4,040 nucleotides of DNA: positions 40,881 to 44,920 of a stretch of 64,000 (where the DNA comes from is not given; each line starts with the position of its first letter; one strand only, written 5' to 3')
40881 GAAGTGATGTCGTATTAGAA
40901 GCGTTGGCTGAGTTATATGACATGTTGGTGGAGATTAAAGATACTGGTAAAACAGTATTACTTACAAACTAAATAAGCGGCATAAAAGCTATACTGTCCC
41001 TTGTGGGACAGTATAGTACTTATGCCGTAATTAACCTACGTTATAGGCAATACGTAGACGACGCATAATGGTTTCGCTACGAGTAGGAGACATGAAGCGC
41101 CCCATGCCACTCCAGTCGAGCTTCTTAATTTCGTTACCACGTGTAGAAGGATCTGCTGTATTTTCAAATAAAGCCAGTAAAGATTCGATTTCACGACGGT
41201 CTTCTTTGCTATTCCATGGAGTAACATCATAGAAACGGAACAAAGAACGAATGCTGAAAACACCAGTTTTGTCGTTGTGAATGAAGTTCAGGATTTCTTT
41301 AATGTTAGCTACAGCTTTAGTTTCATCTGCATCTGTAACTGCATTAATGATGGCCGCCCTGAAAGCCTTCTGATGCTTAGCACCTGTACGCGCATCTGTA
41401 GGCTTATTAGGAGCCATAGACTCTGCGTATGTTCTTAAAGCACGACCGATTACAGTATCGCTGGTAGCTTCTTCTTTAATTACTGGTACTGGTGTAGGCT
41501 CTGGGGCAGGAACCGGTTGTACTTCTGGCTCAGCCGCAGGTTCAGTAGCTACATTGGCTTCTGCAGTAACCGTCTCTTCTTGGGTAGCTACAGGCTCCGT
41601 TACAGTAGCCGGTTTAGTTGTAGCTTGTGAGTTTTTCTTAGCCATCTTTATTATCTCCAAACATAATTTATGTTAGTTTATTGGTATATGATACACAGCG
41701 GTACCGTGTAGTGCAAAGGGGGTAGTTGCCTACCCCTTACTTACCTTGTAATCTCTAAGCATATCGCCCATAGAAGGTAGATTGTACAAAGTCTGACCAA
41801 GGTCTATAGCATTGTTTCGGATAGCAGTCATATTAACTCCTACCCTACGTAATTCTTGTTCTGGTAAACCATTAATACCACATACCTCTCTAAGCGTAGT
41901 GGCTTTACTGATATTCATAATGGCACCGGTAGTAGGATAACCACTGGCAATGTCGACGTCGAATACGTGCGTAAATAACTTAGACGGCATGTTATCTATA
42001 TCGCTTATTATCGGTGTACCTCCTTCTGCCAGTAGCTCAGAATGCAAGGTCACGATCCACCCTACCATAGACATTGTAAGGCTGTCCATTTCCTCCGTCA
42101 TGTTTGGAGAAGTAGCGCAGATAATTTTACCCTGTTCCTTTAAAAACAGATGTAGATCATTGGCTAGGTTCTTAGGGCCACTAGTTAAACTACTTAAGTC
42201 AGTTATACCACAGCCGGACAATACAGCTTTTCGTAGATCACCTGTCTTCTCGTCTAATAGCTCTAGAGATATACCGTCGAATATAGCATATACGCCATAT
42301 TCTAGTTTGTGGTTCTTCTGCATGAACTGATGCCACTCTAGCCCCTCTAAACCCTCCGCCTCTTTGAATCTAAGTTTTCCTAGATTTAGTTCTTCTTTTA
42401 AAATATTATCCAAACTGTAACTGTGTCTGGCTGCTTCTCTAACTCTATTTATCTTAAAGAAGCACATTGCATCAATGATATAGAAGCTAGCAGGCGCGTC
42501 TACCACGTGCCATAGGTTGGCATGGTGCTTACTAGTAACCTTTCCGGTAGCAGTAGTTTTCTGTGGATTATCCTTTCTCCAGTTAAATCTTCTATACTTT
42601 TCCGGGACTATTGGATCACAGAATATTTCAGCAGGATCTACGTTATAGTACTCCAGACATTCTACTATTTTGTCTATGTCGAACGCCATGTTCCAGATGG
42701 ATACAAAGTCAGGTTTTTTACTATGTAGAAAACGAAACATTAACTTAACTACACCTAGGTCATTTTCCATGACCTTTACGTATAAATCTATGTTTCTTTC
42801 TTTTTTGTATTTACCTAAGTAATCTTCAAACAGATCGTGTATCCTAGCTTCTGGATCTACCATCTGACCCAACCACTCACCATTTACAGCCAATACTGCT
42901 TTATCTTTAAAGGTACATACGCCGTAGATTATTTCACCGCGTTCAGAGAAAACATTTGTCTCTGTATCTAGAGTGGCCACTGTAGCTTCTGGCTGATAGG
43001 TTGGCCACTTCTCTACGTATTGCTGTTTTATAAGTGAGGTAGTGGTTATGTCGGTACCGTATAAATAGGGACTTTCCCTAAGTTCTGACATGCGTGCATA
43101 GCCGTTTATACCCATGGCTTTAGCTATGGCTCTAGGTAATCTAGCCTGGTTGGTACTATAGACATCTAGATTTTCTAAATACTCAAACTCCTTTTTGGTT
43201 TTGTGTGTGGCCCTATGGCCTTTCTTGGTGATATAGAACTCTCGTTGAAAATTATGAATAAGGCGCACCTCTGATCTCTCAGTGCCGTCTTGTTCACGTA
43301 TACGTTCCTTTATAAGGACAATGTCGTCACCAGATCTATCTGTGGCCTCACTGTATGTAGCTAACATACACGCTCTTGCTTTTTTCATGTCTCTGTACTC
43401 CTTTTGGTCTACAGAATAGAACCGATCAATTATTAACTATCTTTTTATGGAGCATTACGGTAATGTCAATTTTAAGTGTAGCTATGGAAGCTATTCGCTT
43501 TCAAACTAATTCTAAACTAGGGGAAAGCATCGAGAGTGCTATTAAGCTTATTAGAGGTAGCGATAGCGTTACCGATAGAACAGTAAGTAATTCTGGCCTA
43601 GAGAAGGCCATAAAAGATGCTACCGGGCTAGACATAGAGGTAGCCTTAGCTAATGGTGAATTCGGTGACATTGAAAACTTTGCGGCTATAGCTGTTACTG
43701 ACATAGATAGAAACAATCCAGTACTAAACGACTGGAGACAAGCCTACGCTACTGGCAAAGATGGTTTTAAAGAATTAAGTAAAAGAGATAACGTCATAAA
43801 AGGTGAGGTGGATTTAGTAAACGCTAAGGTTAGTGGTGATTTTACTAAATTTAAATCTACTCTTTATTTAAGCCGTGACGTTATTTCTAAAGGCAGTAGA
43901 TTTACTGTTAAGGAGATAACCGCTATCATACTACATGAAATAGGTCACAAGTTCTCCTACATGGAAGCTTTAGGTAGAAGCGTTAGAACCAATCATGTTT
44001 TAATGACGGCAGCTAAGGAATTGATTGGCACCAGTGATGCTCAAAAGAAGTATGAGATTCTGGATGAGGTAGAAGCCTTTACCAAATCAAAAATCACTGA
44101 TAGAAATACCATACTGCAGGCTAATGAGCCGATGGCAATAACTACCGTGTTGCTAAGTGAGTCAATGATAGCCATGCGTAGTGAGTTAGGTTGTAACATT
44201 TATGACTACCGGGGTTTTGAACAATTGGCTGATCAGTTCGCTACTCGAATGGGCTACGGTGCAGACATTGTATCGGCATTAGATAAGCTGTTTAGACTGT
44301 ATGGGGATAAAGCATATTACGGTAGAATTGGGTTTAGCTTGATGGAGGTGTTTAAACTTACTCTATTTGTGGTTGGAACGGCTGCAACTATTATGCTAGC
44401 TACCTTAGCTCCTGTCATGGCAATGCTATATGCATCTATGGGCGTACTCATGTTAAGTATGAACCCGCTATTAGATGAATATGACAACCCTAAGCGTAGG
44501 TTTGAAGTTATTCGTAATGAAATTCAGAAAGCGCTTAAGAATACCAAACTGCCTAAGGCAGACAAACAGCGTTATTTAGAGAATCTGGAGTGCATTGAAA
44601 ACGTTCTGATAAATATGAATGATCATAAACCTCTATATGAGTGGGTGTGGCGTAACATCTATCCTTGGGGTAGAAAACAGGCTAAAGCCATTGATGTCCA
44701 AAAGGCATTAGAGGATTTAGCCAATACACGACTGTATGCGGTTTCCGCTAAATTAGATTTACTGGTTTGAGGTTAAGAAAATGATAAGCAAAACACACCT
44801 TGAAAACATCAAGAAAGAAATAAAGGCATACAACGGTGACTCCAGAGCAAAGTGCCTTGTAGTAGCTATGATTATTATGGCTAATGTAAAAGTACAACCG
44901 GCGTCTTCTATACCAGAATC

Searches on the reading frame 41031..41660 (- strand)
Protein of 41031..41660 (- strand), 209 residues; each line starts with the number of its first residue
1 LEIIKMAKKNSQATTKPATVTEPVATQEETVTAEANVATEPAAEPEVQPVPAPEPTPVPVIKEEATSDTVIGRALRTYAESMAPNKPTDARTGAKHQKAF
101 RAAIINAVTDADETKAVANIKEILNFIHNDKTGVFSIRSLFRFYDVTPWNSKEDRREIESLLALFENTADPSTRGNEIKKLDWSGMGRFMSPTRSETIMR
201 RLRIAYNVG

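Call 77: search_protein_families(library=phrogs, proteins=[window:41031-41660:-])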
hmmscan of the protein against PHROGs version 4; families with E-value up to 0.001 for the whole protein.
window:41031-41660:- (209 aa): 2 families
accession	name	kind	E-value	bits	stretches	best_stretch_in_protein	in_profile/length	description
phrog_18957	-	unknown function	1e-12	49.1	1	25-182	35-196/222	-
phrog_18270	-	head and packaging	0.00023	20.9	1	70-169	320-420/455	virion structural protein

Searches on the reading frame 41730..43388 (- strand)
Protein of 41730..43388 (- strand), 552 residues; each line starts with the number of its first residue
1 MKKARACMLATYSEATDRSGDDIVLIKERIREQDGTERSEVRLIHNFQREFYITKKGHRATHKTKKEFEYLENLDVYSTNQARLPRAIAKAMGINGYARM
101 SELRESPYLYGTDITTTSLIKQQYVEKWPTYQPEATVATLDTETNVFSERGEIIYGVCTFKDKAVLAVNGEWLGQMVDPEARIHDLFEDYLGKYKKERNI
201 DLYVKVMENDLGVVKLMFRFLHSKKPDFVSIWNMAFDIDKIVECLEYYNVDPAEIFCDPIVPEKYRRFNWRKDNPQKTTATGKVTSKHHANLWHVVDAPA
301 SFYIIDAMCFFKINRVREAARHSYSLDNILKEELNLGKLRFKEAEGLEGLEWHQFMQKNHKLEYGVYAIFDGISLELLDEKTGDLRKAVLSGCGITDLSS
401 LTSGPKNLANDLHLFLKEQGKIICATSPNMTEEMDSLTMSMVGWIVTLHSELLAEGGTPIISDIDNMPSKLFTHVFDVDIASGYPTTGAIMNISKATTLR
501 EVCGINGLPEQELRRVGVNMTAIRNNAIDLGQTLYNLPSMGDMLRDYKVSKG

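Call 7: search_protein_families(library=phrogs, proteins=[window:41730-43388:-])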
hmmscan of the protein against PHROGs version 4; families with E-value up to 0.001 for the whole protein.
window:41730-43388:- (552 aa): 3 families
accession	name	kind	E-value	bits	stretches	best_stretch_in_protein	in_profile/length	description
phrog_3011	-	DNA, RNA and nucleotide metabolism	1e-181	606.6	1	3-551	10-568/576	DNA polymerase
phrog_262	-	DNA, RNA and nucleotide metabolism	3.4e-05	23.1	0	26-383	21-329/856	DNA polymerase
phrog_2062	-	DNA, RNA and nucleotide metabolism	4.5e-05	23.2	0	207-383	180-330/502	DNA polymerase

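Call 36: search_dna_similar(query=window:41730-43388:-, collection=phages, mode=protein, max_rows=25)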
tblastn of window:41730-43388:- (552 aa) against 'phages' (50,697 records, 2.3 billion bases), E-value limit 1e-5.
Records with a match: 302; places in all: 307; records where one place covers at least 80% of the query: 294.
Best place of each record, by identity: <60% 302.
By first word of the organism name: Pseudomonas 81; Erwinia 62; Salmonella 24; Vibrio 23; Serratia 21; Aeromonas 20; Klebsiella 16; Ralstonia 13; Bacillus 8; Burkholderia 4; and 16 more.
By host as written in the record: Erwinia amylovora 35; Pseudomonas aeruginosa 32; - 30; Erwinia amylovora ATCC 29780 19; Klebsiella pneumoniae 14; Aeromonas hydrophila 10; Pseudomonas aeruginosa PAO1 8; Ralstonia solanacearum 6; and 81 more.
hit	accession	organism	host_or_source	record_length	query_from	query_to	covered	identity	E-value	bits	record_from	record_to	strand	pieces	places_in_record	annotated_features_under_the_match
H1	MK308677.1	Vibrio phage vB_VmeM-Yong MS32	Vibrio mediterranei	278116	5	547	98%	43.8%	9e-144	464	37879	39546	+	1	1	hypothetical protein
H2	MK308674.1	Vibrio phage vB_VmeM-Yong XC31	Vibrio mediterranei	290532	5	547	98%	43.8%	9e-144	464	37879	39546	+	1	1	hypothetical protein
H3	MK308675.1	Vibrio phage vB_VmeM-Yong XC32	Vibrio mediterranei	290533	5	547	98%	43.8%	9e-144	464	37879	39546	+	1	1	hypothetical protein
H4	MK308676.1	Vibrio phage vB_VmeM-Yong MS31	Vibrio mediterranei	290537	5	547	98%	43.8%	9e-144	464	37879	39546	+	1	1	hypothetical protein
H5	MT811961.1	Vibrio phage vB_pir03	Vibrio harveyi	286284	7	547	98%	41.8%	1e-137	446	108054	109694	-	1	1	DNA polymerase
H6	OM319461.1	Vibrio phage C-ZP2022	Vibrio parahaemolyticus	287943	7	547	98%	41.7%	1e-137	446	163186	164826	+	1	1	DNA polymerase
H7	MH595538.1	Vibrio phage BONAISHI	Vibrio coralliilyticus LMG20984 (YB1)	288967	1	540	98%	41.3%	3e-142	459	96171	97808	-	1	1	DNA polymerase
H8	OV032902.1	Vibrio phage vB_VpaM_sm033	-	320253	5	550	99%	40.8%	5e-136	441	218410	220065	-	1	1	DNA polymerase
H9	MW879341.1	Erwinia phage pEa_SNUABM_54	Erwinia amylovora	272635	1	543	98%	39.3%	5e-121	398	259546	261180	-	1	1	hypothetical protein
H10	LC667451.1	Burkholderia phage FLC9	Burkholderia glumae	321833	7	552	99%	37.9%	6e-123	404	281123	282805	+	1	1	hypothetical protein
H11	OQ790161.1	Xanthomonas phage RTH11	Xanthomonas sp.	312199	2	547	99%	37.4%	2e-114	379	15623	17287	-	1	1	DNA polymerase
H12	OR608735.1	Pseudomonas phage 9Ps-7B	Pseudomonas aeruginosa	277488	2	547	99%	37.2%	1e-67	400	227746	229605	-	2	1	DNA polymerase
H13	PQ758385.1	Pseudomonas phage 124.01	Pseudomonas aeruginosa 147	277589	2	547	99%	37.2%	1e-67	400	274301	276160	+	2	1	hypothetical protein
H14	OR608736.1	Pseudomonas phage 14Ps5-6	Pseudomonas aeruginosa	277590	2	547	99%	37.2%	1e-67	400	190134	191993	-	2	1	DNA polymerase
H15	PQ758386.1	Pseudomonas phage 2PS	Pseudomonas aeruginosa 147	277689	2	547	99%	37.2%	1e-67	400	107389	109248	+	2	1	hypothetical protein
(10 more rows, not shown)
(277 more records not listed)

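Call 37: find_related_loci(query=window:41730-43388:-, collection=viral_contigs, flank=6000)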
Query window:41730-43388:- (552 aa) in viral_contigs; peptide patterns used: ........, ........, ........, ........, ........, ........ (x = any residue, [..] = any of these).
7 stretches matched a pattern; 4 encode a relative of the query (tblastn E <= 1e-3); 4 distinct loci.
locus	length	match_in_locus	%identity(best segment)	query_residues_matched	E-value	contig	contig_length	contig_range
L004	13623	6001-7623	40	7-547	1e-138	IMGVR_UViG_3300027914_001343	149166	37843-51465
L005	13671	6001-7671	36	7-547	7e-107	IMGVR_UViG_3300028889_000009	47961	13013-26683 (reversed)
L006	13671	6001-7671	36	7-547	7e-107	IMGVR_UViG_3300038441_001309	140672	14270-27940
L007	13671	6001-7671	36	7-547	7e-107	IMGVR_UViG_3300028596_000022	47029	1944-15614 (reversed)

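Call 41: get_annotated_region(hit=H1, flank=20000)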
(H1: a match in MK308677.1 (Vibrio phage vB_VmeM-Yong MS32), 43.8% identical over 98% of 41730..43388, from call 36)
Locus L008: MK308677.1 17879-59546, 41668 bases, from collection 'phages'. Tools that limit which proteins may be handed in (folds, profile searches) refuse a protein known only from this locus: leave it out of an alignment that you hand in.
description: Vibrio phage vB_VmeM-Yong MS32, complete genome.
organism: Vibrio phage vB_VmeM-Yong MS32 (NCBI taxid 2500765)
taxonomy: Viruses; Duplodnaviria; Heunggongvirae; Uroviricota; Caudoviricetes
host: Vibrio mediterranei; source: -; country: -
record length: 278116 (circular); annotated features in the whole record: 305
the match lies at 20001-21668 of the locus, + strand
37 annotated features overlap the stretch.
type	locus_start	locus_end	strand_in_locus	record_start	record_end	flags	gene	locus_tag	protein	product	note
CDS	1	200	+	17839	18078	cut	-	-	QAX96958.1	glutaredoxin 1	-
CDS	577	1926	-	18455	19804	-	-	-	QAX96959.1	hypothetical protein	-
CDS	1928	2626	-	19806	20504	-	-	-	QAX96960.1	hypothetical protein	-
CDS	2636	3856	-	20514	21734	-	-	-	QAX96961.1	hypothetical protein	-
CDS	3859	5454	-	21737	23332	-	-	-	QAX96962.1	hypothetical protein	-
CDS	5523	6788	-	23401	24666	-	-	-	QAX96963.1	hypothetical protein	-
CDS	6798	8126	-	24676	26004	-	-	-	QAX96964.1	hypothetical protein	-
CDS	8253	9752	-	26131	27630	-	-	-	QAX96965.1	hypothetical protein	-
CDS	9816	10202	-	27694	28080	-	-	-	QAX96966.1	hypothetical protein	-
CDS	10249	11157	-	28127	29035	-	-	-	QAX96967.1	hypothetical protein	-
CDS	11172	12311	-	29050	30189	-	-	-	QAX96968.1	hypothetical protein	-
CDS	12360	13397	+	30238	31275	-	-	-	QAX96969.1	hypothetical protein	-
CDS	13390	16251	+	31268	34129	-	-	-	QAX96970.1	hypothetical protein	-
CDS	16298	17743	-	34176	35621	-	-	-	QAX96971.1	hypothetical protein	-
CDS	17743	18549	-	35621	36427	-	-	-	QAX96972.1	hypothetical protein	-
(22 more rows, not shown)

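Call 42: get_annotated_region(hit=H7, flank=20000)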
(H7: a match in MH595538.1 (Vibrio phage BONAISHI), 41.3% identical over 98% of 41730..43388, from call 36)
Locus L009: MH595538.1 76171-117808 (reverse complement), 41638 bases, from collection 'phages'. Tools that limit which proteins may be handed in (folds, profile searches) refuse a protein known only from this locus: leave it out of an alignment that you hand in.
description: Vibrio phage BONAISHI, complete genome.
organism: Vibrio phage BONAISHI (NCBI taxid 2283011)
taxonomy: Viruses; Duplodnaviria; Heunggongvirae; Uroviricota; Caudoviricetes
host: Vibrio coralliilyticus LMG20984 (YB1); source: -; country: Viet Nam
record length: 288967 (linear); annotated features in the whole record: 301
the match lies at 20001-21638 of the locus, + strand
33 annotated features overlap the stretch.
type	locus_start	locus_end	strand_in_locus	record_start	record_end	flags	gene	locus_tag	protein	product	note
CDS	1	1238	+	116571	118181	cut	-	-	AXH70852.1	helicase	ORF111c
CDS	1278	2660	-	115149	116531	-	-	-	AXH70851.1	virion structural protein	ORF110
CDS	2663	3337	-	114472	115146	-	-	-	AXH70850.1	hypothetical protein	ORF109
CDS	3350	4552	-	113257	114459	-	-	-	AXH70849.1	virion structural protein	ORF108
CDS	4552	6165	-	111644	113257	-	-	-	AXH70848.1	hypothetical protein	ORF107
CDS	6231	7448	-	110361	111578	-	-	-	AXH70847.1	hypothetical protein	ORF106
CDS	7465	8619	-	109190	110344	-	-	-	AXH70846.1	hypothetical protein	ORF105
CDS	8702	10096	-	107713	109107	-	-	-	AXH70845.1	hypothetical protein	ORF104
CDS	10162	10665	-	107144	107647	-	-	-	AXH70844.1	hypothetical protein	ORF103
CDS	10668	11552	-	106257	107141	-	-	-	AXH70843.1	virion structural protein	ORF102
CDS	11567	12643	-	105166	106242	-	-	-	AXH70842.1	capsid protein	ORF101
CDS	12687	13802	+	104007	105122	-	-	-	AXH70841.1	virion structural protein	ORF100c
CDS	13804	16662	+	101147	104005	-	-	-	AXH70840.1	virion structural protein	ORF99c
CDS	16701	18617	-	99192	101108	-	-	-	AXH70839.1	hypothetical protein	ORF98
CDS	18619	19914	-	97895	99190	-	-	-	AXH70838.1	virion structural protein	ORF97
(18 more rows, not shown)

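Call 43: get_annotated_region(hit=H9, flank=20000)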
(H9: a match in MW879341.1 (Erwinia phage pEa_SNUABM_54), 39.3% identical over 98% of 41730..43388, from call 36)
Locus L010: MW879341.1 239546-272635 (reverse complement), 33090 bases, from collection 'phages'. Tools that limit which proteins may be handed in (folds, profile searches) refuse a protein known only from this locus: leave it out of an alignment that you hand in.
description: Erwinia phage pEa_SNUABM_54, complete genome.
organism: Erwinia phage pEa_SNUABM_54 (NCBI taxid 2859285)
taxonomy: Viruses; Duplodnaviria; Heunggongvirae; Uroviricota; Caudoviricetes
host: Erwinia amylovora; source: soil; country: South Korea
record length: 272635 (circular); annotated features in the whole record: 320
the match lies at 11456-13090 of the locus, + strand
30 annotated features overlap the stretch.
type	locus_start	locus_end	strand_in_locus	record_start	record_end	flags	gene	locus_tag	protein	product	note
CDS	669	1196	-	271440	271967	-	-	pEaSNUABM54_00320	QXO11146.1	hypothetical protein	-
CDS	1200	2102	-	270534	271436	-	-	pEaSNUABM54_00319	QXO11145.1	hypothetical protein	-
CDS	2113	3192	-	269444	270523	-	-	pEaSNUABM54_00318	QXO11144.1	hypothetical protein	-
CDS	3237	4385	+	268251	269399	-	-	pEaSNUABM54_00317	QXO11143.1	hypothetical protein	-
CDS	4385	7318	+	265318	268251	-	-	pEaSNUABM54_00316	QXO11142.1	hypothetical protein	-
CDS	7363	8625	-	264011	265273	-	-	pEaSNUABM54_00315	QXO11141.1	hypothetical protein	-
CDS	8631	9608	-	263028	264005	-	-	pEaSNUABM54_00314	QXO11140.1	hypothetical protein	-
CDS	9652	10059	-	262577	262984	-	-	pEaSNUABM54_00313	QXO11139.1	hypothetical protein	-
CDS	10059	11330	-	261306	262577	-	-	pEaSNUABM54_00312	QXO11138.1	hypothetical protein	-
CDS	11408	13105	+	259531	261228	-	-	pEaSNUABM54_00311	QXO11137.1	hypothetical protein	-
CDS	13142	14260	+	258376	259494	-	-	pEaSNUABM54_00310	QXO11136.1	hypothetical protein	-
CDS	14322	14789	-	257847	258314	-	-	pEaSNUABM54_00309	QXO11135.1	hypothetical protein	-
CDS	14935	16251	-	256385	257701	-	-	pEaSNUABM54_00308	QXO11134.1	hypothetical protein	-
CDS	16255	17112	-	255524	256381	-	-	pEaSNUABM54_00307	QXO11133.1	hypothetical protein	-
CDS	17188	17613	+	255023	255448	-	-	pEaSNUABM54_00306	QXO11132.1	hypothetical protein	-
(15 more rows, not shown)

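Call 44: get_annotated_region(hit=H10, flank=20000)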
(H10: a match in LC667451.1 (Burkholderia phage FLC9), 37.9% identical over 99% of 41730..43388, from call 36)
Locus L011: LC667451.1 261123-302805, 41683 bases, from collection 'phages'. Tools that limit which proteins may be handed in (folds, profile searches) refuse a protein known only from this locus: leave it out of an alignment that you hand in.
description: Burkholderia phage FLC9 DNA, complete genome.
organism: Burkholderia phage FLC9 (NCBI taxid 2906467)
taxonomy: Viruses; Duplodnaviria; Heunggongvirae; Uroviricota; Caudoviricetes
host: Burkholderia glumae; source: -; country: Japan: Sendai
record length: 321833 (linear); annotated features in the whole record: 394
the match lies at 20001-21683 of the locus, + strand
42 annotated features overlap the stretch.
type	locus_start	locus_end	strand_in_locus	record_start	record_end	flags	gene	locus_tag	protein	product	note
CDS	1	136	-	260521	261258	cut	-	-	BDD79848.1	hypothetical protein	FLC9_gp329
CDS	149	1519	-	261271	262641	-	-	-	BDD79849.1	hypothetical protein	FLC9_gp330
CDS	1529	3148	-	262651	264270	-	-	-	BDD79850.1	hypothetical protein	FLC9_gp331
CDS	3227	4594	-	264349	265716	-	-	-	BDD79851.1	hypothetical protein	FLC9_gp332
CDS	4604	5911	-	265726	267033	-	-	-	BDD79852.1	hypothetical protein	FLC9_gp333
CDS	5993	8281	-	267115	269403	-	-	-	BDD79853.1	hypothetical protein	FLC9_gp334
CDS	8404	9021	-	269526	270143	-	-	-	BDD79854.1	hypothetical protein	FLC9_gp335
CDS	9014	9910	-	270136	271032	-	-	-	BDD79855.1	hypothetical protein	FLC9_gp336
CDS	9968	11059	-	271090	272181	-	-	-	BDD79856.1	hypothetical protein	FLC9_gp337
CDS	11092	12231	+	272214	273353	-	-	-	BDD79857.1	hypothetical protein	FLC9_gp338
CDS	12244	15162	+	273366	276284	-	-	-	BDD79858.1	hypothetical protein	FLC9_gp339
CDS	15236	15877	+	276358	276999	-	-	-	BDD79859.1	hypothetical protein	FLC9_gp340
CDS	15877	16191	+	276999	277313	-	-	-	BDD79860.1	hypothetical protein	FLC9_gp341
CDS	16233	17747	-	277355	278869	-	-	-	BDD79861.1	hypothetical protein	FLC9_gp342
CDS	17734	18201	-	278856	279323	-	-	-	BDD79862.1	hypothetical protein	FLC9_gp343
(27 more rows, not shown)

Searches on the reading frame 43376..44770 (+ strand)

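Call 77: search_protein_families(library=phrogs, proteins=[window:43376-44770:+])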
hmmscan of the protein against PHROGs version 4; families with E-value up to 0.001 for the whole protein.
window:43376-44770:+ (464 aa): 1 family
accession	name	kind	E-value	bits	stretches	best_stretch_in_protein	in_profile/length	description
phrog_2767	-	unknown function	3e-101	340.4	1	27-462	6-440/442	-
